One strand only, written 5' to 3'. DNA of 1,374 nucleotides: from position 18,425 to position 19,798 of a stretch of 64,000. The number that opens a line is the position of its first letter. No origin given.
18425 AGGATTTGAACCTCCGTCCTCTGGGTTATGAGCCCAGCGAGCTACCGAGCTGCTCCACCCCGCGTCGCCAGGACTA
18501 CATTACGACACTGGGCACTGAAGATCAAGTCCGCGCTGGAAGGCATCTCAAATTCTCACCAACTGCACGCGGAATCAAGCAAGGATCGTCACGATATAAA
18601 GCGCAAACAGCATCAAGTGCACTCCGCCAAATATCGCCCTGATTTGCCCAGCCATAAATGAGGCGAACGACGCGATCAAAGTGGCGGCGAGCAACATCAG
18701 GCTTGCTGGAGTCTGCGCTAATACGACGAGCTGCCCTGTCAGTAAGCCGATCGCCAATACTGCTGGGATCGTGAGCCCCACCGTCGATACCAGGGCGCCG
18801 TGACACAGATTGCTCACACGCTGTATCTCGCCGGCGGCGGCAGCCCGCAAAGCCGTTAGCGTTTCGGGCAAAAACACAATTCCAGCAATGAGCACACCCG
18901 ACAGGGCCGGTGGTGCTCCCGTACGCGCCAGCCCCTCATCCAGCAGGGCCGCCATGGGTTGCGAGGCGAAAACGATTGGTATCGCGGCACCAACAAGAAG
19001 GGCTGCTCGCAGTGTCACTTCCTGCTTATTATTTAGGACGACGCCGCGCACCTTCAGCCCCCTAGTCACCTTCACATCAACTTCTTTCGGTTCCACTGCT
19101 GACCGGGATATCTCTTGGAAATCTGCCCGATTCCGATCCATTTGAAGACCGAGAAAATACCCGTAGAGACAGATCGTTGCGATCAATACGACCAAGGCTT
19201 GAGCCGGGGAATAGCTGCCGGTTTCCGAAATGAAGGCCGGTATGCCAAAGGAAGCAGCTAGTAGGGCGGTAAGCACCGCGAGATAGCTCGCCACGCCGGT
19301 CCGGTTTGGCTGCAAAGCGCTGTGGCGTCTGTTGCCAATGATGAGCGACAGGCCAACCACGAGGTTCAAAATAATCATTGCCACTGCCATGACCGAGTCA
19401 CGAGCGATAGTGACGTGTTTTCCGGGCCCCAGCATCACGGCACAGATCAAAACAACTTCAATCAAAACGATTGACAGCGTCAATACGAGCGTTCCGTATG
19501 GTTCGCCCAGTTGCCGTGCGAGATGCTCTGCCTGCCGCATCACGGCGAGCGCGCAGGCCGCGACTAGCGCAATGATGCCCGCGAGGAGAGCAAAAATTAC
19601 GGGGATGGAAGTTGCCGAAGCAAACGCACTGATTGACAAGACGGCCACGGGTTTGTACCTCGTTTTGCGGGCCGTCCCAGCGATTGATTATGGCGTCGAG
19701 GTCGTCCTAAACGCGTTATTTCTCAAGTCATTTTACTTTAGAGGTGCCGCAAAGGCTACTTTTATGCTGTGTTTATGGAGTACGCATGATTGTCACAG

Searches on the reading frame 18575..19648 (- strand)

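Call 52: search_protein_families(library=pfam, proteins=[window:18575-19648:-], max_evalue=0.001)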
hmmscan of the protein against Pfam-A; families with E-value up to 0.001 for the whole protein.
window:18575-19648:- (357 aa): 1 family
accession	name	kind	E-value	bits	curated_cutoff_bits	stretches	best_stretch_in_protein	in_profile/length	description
PF01699.29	Na_Ca_ex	-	6.5e-19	68.8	24.9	2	19-169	3-149/151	Sodium/calcium exchanger protein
